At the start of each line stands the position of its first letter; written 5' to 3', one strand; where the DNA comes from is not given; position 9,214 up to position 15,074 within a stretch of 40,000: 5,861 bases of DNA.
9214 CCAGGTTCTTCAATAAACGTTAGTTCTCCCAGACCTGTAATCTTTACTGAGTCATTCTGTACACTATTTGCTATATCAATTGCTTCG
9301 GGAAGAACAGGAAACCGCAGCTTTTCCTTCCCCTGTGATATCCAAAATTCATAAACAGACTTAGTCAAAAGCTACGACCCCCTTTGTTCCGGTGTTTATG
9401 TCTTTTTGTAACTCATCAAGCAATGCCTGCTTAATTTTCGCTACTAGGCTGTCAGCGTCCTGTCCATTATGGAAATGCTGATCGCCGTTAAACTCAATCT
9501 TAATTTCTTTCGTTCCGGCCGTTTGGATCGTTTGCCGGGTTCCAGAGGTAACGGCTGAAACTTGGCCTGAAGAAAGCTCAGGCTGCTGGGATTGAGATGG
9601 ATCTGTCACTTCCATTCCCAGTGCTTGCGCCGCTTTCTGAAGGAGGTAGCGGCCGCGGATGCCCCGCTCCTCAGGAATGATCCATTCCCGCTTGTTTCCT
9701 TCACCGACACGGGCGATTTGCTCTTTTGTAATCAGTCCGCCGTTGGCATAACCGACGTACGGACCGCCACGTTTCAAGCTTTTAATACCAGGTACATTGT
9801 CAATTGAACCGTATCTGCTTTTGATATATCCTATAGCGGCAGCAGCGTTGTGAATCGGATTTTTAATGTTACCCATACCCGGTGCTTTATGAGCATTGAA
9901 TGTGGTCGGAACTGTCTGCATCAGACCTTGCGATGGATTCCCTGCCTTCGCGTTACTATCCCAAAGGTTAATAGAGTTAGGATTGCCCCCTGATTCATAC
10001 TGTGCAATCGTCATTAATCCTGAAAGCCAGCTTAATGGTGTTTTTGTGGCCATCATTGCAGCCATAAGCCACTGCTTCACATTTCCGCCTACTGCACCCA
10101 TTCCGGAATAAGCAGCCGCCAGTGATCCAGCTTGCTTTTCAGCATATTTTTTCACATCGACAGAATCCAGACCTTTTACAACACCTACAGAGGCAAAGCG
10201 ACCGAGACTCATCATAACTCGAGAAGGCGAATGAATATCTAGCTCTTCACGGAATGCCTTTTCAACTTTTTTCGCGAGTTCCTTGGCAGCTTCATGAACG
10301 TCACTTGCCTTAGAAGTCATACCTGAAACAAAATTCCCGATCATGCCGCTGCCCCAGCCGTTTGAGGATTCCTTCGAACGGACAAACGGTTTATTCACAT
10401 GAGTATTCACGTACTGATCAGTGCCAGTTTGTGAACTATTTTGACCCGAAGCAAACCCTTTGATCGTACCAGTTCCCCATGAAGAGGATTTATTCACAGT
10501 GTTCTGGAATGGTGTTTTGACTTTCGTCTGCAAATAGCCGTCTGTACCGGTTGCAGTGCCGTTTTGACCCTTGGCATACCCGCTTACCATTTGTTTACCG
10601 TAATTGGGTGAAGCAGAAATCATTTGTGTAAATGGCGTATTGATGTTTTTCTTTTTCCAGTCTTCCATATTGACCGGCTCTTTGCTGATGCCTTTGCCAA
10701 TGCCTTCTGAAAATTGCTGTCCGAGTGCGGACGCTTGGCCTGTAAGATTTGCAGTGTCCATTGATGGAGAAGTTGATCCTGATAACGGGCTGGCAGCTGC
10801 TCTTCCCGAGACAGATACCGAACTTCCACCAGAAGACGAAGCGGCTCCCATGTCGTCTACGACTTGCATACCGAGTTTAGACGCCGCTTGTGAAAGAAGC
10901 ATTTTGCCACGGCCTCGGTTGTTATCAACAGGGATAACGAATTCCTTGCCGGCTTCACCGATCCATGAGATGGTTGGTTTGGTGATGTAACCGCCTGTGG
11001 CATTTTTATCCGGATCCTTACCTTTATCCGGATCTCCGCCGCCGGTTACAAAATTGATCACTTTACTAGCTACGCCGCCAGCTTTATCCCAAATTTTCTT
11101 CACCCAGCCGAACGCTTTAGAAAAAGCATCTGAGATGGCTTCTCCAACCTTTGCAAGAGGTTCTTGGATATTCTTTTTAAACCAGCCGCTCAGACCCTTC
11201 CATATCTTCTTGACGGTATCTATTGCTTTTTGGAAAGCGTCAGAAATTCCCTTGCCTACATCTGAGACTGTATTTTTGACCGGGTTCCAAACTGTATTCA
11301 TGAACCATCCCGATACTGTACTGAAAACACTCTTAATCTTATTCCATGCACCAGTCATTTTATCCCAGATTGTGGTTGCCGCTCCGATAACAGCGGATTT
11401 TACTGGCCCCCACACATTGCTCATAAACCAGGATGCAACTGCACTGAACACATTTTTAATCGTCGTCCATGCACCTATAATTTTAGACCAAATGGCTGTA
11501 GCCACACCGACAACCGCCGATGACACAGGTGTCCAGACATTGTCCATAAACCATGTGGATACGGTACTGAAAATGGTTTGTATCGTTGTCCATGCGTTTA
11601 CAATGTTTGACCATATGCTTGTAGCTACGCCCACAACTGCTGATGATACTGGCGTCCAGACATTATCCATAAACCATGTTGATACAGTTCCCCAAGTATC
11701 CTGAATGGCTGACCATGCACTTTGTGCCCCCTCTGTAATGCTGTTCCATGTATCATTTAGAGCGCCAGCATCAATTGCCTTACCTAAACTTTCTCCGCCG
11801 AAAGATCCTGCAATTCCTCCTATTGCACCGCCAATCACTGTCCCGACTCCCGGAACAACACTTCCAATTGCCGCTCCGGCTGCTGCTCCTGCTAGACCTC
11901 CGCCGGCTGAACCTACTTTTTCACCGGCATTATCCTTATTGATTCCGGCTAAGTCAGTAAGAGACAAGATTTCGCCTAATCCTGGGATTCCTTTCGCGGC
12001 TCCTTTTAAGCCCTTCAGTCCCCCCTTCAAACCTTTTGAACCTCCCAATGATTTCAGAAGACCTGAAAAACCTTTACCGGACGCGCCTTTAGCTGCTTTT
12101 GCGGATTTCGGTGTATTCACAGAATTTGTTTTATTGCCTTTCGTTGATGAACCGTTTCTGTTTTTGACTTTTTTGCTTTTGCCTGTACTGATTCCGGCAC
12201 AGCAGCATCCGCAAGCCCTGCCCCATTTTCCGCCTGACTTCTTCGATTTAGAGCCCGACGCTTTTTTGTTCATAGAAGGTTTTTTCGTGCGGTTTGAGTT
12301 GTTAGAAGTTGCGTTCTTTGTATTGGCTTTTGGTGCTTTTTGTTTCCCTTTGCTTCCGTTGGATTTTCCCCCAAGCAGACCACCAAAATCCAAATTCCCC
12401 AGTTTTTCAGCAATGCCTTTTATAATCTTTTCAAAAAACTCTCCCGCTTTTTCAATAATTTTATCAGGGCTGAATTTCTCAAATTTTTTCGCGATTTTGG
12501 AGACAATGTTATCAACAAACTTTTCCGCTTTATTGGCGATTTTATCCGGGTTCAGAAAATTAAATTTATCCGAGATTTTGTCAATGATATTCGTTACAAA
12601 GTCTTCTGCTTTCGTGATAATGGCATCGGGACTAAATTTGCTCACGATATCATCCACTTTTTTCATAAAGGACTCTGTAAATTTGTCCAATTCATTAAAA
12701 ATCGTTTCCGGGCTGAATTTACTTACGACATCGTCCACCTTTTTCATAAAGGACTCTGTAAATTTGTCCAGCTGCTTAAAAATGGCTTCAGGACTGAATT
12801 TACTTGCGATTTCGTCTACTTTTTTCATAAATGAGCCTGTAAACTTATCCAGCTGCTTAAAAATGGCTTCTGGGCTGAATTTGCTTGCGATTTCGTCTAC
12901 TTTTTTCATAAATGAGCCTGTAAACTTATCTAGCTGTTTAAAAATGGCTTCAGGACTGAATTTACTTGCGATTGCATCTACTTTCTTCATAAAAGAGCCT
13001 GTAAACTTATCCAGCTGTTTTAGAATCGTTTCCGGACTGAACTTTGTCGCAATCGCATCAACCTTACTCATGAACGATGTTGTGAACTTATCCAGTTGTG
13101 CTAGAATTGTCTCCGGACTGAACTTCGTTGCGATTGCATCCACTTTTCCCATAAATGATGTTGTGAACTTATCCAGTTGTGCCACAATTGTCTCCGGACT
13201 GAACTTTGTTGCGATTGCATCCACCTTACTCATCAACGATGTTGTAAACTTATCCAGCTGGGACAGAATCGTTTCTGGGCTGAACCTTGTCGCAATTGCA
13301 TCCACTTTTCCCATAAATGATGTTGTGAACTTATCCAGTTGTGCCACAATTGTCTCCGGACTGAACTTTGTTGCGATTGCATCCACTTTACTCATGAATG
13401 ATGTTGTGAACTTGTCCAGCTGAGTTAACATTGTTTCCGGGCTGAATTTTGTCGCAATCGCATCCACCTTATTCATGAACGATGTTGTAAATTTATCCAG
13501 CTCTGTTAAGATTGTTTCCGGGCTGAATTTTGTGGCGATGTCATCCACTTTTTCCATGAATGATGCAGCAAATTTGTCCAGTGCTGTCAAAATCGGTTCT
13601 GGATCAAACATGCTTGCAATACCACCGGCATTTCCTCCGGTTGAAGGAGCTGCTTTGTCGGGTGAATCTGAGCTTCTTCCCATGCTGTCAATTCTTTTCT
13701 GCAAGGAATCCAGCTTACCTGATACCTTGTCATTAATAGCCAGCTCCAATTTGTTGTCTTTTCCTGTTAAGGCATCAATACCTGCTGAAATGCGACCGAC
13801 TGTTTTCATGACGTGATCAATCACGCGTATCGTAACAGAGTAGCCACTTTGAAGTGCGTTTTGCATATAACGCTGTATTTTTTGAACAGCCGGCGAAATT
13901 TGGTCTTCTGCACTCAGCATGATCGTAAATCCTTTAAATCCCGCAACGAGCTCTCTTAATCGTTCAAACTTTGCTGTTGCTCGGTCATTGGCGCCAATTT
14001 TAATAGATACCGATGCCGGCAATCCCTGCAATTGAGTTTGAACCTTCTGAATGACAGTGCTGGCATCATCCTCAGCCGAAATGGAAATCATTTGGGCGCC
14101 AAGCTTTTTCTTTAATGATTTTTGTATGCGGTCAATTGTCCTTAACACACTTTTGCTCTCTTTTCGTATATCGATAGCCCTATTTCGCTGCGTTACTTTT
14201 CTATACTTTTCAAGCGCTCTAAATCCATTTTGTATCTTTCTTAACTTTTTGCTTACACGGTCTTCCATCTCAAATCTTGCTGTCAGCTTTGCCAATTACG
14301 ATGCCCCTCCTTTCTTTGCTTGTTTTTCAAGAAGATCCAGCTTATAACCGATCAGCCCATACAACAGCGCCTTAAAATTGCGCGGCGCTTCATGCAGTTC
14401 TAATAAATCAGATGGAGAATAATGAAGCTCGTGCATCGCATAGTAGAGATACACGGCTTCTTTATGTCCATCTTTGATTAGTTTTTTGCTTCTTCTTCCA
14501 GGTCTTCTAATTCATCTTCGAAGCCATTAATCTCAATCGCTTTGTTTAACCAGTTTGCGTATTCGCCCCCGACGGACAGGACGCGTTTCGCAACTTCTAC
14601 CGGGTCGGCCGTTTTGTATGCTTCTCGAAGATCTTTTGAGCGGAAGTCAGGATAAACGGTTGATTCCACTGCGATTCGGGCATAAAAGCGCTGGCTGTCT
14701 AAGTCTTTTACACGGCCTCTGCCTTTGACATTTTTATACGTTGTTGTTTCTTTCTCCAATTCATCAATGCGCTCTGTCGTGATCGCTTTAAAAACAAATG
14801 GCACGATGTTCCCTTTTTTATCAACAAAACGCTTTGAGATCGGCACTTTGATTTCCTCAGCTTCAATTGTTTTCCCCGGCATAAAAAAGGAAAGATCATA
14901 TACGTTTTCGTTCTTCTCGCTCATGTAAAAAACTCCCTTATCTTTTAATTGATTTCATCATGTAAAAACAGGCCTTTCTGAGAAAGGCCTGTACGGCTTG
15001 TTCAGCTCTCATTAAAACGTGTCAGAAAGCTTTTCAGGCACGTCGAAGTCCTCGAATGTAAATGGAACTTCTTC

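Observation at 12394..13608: Tape measure gene carries 15 tandem 81-bp coding repeats and looks expanded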

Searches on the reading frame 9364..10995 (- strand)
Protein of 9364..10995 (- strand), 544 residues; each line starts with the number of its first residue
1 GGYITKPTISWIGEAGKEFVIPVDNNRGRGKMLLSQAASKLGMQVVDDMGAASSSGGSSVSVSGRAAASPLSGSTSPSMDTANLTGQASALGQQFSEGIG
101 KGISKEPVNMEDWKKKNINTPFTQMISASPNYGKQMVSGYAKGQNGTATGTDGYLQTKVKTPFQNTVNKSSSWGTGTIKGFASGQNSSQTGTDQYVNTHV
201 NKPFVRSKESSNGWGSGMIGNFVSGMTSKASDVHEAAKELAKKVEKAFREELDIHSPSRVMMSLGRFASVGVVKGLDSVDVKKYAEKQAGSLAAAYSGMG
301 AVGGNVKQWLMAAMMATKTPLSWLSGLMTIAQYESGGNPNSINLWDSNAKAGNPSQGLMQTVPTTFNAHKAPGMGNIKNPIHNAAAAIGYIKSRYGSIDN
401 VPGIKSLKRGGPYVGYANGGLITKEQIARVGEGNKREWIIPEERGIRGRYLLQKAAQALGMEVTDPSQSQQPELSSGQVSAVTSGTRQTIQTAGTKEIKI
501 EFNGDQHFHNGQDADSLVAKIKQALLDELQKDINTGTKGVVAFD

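Call 14: find_related_loci(query=A1, collection=genome_contigs, flank=6000)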
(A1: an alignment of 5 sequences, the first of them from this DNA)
Query A1 (544 aa) in genome_contigs; peptide patterns used: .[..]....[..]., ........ (x = any residue, [..] = any of these).
108 stretches matched a pattern; 45 encode a relative of the query (tblastn E <= 1e-3); 45 distinct loci.
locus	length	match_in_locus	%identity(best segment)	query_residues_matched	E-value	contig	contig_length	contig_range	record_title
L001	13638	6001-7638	93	1-544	0e+0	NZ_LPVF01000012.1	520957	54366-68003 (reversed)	Bacillus halotolerans strain ATCC 25096 contig_7, whole genome shotgun sequence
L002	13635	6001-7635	89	1-544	0e+0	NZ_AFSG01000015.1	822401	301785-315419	Bacillus spizizenii DV1-B-1 gbs3c.contig.14, whole genome shotgun sequence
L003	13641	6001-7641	94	1-544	0e+0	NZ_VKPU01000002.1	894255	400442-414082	Bacillus mojavensis strain ATCC 51516 NODE_2_length_894255_cov_184.849877, whole genome shotgun sequence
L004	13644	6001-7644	88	1-544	0e+0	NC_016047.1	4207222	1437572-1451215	Bacillus spizizenii TU-B-10, complete sequence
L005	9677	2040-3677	88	1-544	0e+0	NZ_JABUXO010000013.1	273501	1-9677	Bacillus rugosus strain SPB7 NODE_7_length_273501_cov_63.105421, whole genome shotgun sequence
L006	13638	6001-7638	86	1-544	0e+0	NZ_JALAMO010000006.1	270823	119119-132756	Bacillus sp. N13C7 contig_0000006, whole genome shotgun sequence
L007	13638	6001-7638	83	1-544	0e+0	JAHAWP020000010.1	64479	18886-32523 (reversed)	Bacillus mexicanus strain FSQ1 NODE_7_length_64479_cov_93.083105, whole genome shotgun sequence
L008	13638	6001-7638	82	1-544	0e+0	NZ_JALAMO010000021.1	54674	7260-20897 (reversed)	Bacillus sp. N13C7 contig_0000021, whole genome shotgun sequence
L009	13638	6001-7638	82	1-544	0e+0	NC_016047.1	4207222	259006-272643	Bacillus spizizenii TU-B-10, complete sequence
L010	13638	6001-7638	82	1-544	0e+0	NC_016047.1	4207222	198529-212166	Bacillus spizizenii TU-B-10, complete sequence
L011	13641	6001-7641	82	1-544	0e+0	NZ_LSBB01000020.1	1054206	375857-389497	Bacillus atrophaeus strain NRRL NRS 213 Bacillus_atrophaeus_NRS_213_contig_6, whole genome shotgun sequence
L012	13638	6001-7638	80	1-544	0e+0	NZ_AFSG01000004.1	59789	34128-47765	Bacillus spizizenii DV1-B-1 gbs3c.contig.3, whole genome shotgun sequence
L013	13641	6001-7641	80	1-544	0e+0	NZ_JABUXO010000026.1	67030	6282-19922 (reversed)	Bacillus rugosus strain SPB7 NODE_15_length_67030_cov_69.893766, whole genome shotgun sequence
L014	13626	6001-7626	81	1-544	0e+0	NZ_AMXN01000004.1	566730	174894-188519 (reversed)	Bacillus inaquosorum KCTC 13429 14.BSI.1_4, whole genome shotgun sequence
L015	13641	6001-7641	79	1-544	0e+0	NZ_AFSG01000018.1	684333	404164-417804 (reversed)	Bacillus spizizenii DV1-B-1 gbs3c.contig.17, whole genome shotgun sequence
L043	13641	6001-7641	89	1-544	0e+0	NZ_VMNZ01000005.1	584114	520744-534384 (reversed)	Bacillus tequilensis strain ATCC BAA-819 ATCC_BAA-819_contig_5_consensus, whole genome shotgun sequence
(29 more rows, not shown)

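Call 52: find_homologous_proteins(query=L043:3640-5700:+, max_evalue=1e-30)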
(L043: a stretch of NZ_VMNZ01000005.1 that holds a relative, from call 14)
Query L043:3640-5700:+ (687 aa): 22 proteins with E <= 1e-30 among 8000 candidates.
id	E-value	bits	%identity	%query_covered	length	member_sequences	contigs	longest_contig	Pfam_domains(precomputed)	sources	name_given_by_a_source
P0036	0.0e+0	1312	93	91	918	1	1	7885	-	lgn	-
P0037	3.0e-267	907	77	81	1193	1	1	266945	PF01464.26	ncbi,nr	ncbi:SLT domain-containing protein [Bacillus subtilis J27]|nr:SLT domain-containing protein [Bacillu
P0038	5.4e-264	896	76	81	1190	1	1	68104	PF01464.26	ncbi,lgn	ncbi:transglycosylase SLT domain-containing protein [Bacillus subtilis]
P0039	1.8e-249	848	76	77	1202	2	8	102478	PF01464.26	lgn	-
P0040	2.0e-226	772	76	66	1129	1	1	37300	PF01464.26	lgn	-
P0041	5.2e-169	582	94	41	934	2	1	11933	PF01464.26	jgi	jgi:SLT domain-containing protein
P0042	2.9e-113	398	40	97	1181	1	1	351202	PF01464.26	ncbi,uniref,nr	ncbi:transglycosylase SLT domain-containing protein [Bacillus paralicheniformis]|uniref:transglycosy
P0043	8.0e-113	396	40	97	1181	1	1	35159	PF01464.26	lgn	-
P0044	4.5e-112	394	44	77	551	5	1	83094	-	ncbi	ncbi:lytic transglycosylase, partial [Bacillus licheniformis]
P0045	8.1e-112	393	39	97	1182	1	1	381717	PF01464.26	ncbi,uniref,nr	ncbi:transglycosylase SLT domain-containing protein [Bacillus sp. CX-1]|uniref:transglycosylase SLT 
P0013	1.3e-111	392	40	97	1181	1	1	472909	PF01464.26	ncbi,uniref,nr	ncbi:transglycosylase SLT domain-containing protein [Bacillus haynesii]|uniref:transglycosylase SLT 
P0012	1.3e-111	392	40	97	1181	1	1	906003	PF01464.26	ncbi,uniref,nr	ncbi:transglycosylase SLT domain-containing protein [Bacillus haynesii]|uniref:transglycosylase SLT 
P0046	1.4e-111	392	39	97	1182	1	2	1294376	PF01464.26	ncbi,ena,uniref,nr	ncbi:transglycosylase SLT domain-containing protein [Bacillus licheniformis]|uniref:transglycosylase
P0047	2.1e-61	226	32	47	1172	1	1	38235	PF01464.26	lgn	-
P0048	5.7e-61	225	28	99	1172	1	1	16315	PF01464.26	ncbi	-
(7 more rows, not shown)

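Call 57: find_related_loci(query=A1, collection=viral_contigs, flank=6000)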
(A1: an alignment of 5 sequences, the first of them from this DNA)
Query A1 (544 aa) in viral_contigs; peptide patterns used: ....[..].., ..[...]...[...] (x = any residue, [..] = any of these).
507 stretches matched a pattern; 155 encode a relative of the query (tblastn E <= 1e-3); the best 80 are kept; 80 distinct loci.
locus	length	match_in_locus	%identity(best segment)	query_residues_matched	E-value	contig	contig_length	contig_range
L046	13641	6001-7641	94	1-544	0e+0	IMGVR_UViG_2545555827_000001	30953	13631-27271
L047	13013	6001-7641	94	1-544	0e+0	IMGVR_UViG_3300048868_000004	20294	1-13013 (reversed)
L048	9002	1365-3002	92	1-544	0e+0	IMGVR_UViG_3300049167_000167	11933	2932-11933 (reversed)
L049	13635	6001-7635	90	1-544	0e+0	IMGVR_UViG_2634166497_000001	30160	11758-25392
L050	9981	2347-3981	88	1-544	0e+0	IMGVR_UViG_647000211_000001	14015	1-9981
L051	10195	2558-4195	89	1-544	0e+0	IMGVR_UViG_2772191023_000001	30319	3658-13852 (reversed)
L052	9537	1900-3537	89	1-544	0e+0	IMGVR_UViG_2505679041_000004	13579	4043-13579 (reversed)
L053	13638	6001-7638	89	1-544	0e+0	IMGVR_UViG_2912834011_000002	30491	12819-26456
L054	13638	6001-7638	87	1-544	0e+0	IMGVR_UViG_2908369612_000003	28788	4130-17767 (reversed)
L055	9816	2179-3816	90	1-544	0e+0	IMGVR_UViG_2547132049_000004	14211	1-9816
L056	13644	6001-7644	88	1-544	0e+0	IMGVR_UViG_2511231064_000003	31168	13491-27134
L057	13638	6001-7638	91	1-544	0e+0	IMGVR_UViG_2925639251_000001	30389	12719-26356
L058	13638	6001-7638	90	1-544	0e+0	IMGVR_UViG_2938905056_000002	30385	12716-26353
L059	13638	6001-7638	89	1-544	0e+0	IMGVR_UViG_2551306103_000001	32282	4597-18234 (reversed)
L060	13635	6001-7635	86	1-544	0e+0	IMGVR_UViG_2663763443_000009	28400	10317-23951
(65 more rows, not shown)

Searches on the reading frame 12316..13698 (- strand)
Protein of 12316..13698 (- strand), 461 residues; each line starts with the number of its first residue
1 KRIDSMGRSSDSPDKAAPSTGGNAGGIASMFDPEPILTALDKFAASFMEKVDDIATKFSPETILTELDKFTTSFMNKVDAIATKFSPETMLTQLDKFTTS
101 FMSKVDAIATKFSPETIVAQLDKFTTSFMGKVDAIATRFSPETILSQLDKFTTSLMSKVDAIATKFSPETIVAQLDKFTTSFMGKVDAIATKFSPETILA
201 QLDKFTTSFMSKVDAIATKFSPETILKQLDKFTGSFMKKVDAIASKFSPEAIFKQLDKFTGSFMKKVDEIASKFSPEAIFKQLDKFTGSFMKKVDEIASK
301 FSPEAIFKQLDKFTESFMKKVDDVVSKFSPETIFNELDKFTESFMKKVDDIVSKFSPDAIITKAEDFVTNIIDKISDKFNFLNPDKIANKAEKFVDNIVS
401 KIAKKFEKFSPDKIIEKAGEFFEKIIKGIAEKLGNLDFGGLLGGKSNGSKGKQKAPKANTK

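Call 45: find_homologous_proteins(query=window:12316-13698:-, max_evalue=1e-10)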
Query window:12316-13698:- (461 aa): 7 proteins with E <= 1e-10 among 8000 candidates.
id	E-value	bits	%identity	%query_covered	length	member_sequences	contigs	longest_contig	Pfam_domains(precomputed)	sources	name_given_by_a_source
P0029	8.4e-84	300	88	38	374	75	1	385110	-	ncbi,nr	ncbi:phage portal protein, partial [Bacillus subtilis]|nr:phage portal protein [Bacillus subtilis]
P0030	7.4e-62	228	97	26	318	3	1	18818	-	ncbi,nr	ncbi:phage portal protein, partial [Bacillus vallismortis]|nr:phage portal protein [Bacillus vallism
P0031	7.2e-54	202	76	30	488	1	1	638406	-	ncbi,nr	ncbi:phage portal protein, partial [Bacillus mojavensis]|nr:phage portal protein [Bacillus mojavensi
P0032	1.4e-32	132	72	20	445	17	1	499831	-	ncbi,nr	ncbi:phage portal protein, partial [Bacillus halotolerans]|nr:phage portal protein [Bacillus halotol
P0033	2.9e-31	127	87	18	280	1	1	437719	-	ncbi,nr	ncbi:phage portal protein, partial [Bacillus spizizenii]|nr:phage portal protein [Bacillus spizizeni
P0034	1.9e-30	125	87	17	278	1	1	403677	-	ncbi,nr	ncbi:phage portal protein, partial [Bacillus spizizenii]|nr:phage portal protein [Bacillus spizizeni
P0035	2.6e-19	88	66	16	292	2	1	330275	-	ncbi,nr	ncbi:phage portal protein, partial [Bacillus sp. ISL-26]|nr:phage portal protein [Bacillus sp. ISL-2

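Call 48: predict_structure(protein=window:12316-13698:-)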
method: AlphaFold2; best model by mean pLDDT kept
length: 461 residues; sequences in the alignment: 1
mean_pLDDT: 57.4   pTM: 0.40
mean pLDDT of the five models: 57.4, 56.8, 56.8, 52.4, 50.0
residues with pLDDT >= 90: 0; 70-90: 16; 50-70: 351; < 50: 94
segments of 3 or more residues with pLDDT < 50: 1-31, 378-384, 411-419, 421-461
pLDDT, mean of each block of 10 residues (from residue 1): 31 34 33 64 67 64 70 70 65 68 64 63 64 60 62 60 58 61 60 63 65 60 64 65 62 66 64 65 67 65 62 61 59 65 64 57 54 50 49 56 53 46 45 36 30 28 35
secondary structure, 60 per line:
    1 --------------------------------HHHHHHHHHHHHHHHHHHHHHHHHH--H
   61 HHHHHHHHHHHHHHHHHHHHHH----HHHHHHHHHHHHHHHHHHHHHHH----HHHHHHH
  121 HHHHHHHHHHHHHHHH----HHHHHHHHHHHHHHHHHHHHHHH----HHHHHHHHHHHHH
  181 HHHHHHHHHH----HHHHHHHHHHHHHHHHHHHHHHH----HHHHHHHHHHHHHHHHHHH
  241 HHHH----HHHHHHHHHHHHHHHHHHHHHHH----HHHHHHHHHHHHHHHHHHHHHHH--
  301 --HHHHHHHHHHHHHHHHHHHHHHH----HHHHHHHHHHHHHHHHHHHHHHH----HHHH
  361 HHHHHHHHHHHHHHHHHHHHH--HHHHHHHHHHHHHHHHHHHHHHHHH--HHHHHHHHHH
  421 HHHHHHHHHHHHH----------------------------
elements in order: H33-57 H60-82 H87-109 H114-136 H141-163 H168-190 H195-217 H222-244 H249-271 H276-298 H303-325 H330-352 H357-381 H384-408 H411-433

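Call 63: search_protein_families(library=phrogs, proteins=[window:12316-13698:-], max_evalue=0.001)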
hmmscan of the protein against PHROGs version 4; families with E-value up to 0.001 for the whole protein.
window:12316-13698:- (461 aa): 3 families
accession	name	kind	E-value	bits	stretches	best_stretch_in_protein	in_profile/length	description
phrog_28975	-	unknown function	3.7e-11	44.3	0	290-324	89-125/153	-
phrog_31761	-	unknown function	9.6e-10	39.8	0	228-247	50-69/117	-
phrog_9276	-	unknown function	1.7e-05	25.6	0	215-238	49-72/72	-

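Call 76: search_protein_representatives(protein=window:12394-13608:-)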
Query: 405 residues. Proteins with E-value up to 0.001 (for the whole library): 53; up to 1e-10: 13; up to 1e-30: 3. The best 53 are listed.
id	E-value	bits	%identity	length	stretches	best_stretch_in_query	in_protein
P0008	5.7e-65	236.6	72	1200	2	240-391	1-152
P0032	1.5e-32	129.9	46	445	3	108-200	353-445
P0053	9.1e-32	127.3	85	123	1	323-405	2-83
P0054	6.5e-20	88.3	22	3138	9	30-328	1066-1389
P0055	7.2e-19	84.9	22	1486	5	52-333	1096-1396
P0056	6.6e-18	81.7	78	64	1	217-280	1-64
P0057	9.3e-18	81.3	77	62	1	138-193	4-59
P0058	5.4e-14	68.9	19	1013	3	27-194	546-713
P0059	1.3e-13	67.6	16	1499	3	7-215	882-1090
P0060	6.3e-13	65.4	31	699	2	68-247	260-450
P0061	6.4e-13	65.3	29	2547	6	16-184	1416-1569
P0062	1.9e-11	60.5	23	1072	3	13-247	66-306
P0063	2.3e-11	60.2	25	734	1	19-249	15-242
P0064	1.7e-10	57.4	76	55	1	128-168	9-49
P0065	1.8e-10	57.3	19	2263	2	46-403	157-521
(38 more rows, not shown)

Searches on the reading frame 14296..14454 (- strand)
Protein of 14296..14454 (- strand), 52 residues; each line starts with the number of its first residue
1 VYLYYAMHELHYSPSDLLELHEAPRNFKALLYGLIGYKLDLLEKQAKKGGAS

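Call 63: search_protein_families(library=phrogs, proteins=[window:14296-14454:-], max_evalue=0.001)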
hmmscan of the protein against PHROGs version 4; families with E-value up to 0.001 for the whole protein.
window:14296-14454:- (52 aa): 1 family
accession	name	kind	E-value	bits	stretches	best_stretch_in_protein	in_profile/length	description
phrog_20560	-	unknown function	8.3e-25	87.7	1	1-50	1-50/51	-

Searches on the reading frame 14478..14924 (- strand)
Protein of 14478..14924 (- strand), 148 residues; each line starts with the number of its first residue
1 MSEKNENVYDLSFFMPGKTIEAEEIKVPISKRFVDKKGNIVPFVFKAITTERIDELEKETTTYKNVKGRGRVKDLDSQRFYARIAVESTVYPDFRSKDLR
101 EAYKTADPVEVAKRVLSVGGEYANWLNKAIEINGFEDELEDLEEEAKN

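Call 6: search_protein_families(library=pfam, proteins=[window:14478-14924:-])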
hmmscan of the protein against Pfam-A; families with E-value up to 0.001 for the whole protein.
window:14478-14924:- (148 aa): 1 family
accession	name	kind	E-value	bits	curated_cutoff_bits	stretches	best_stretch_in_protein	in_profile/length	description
PF08890.17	Phage_TAC_5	-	1.9e-39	135.1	27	1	11-147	1-135/135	Phage XkdN-like tail assembly chaperone protein, TAC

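Call 63: search_protein_families(library=phrogs, proteins=[window:14478-14924:-], max_evalue=0.001)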
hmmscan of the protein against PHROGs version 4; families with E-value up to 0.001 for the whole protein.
window:14478-14924:- (148 aa): 2 families
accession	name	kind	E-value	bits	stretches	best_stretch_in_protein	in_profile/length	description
phrog_389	-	tail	4.7e-43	147.7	1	3-148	8-151/151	tail protein XkdN-like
phrog_4976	-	tail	7.1e-07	30.6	1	77-148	58-129/129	tail assembly chaperone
